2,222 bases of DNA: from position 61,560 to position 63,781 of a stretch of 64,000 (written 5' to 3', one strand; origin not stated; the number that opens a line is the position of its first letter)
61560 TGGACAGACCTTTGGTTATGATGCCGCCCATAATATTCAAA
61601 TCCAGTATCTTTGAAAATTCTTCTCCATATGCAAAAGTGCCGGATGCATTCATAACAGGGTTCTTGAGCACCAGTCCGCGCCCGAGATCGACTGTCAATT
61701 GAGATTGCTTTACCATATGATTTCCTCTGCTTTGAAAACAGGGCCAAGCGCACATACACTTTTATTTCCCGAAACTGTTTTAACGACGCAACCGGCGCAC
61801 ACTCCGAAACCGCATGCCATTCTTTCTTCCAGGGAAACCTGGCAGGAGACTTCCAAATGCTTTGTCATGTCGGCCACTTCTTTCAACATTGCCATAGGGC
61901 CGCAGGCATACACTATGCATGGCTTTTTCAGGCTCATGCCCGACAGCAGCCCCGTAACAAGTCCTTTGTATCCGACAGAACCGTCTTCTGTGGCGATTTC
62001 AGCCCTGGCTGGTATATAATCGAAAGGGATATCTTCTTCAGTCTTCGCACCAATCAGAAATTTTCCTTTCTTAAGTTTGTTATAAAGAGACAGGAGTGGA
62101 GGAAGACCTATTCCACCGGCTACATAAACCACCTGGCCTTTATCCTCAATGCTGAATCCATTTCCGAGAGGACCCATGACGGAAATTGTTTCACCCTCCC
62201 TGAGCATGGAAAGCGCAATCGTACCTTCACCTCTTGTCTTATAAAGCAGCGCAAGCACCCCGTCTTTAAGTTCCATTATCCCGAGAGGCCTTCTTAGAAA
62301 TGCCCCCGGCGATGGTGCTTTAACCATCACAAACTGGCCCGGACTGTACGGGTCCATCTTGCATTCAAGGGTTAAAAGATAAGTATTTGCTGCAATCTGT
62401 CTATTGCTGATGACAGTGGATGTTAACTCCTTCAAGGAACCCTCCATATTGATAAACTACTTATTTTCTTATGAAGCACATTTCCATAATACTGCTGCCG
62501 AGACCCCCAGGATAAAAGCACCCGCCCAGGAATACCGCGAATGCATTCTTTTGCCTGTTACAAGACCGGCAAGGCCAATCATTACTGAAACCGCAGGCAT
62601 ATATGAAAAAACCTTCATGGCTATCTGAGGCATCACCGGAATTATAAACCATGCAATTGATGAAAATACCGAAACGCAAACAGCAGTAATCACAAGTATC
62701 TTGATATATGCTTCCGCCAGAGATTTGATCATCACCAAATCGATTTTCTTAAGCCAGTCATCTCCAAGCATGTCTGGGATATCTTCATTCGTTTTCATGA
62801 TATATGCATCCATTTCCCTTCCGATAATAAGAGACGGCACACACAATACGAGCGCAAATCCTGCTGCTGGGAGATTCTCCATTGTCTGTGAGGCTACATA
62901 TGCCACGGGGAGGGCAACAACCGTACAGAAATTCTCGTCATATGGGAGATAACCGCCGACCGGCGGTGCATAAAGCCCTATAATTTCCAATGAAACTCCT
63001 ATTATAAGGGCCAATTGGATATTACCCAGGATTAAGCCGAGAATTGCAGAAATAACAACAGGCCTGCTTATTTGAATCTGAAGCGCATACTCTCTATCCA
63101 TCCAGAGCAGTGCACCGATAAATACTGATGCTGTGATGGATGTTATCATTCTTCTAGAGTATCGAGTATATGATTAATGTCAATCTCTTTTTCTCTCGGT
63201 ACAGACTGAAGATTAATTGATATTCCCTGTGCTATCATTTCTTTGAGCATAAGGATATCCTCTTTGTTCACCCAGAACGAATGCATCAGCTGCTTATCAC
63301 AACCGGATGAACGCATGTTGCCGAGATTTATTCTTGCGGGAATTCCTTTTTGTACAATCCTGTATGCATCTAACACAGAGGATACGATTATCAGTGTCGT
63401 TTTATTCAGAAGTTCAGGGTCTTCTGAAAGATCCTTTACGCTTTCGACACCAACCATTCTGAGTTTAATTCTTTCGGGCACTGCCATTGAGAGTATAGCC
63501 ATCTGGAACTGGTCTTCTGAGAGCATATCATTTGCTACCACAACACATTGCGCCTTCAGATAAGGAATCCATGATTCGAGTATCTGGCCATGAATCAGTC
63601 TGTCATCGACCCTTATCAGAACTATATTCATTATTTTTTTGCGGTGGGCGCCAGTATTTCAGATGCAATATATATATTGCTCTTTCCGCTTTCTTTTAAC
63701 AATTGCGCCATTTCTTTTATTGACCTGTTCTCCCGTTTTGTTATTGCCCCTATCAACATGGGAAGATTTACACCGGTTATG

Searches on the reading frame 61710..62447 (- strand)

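Call 13: search_protein_families(library=pfam, proteins=[window:61710-62447:-], max_evalue=0.001)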
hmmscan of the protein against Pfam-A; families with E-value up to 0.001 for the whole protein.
window:61710-62447:- (245 aa): 2 families
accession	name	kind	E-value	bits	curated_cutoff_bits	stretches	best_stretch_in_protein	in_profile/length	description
PF10418.14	DHODB_Fe-S_bind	-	4.2e-13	49.2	23.9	1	207-243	1-40/41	Iron-sulfur cluster binding domain of dihydroorotate dehydrogenase B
PF00970.30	FAD_binding_6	-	0.00027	21.7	21.1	1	11-96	3-96/99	Oxidoreductase FAD-binding domain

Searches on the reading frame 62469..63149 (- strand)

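Call 13: search_protein_families(library=pfam, proteins=[window:62469-63149:-], max_evalue=0.001)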
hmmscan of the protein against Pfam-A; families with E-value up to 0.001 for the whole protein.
window:62469-63149:- (226 aa): 1 family
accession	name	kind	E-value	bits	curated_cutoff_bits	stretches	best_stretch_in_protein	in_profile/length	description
PF03609.19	EII-Sor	-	1.4e-15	57.9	26.3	1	10-220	9-214/233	PTS system sorbose-specific iic component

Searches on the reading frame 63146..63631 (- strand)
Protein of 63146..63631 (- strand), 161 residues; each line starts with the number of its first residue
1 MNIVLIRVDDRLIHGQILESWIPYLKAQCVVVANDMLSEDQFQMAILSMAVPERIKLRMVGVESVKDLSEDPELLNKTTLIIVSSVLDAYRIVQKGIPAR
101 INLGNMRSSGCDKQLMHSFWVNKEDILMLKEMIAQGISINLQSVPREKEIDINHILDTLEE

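Call 13: search_protein_families(library=pfam, proteins=[window:63146-63631:-], max_evalue=0.001)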
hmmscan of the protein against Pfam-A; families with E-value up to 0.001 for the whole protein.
window:63146-63631:- (161 aa): 1 family
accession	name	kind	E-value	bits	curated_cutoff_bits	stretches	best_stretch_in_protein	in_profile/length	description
PF03830.20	PTSIIB_sorb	-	8.5e-42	143.4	27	1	3-148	1-147/148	PTS system sorbose subfamily IIB component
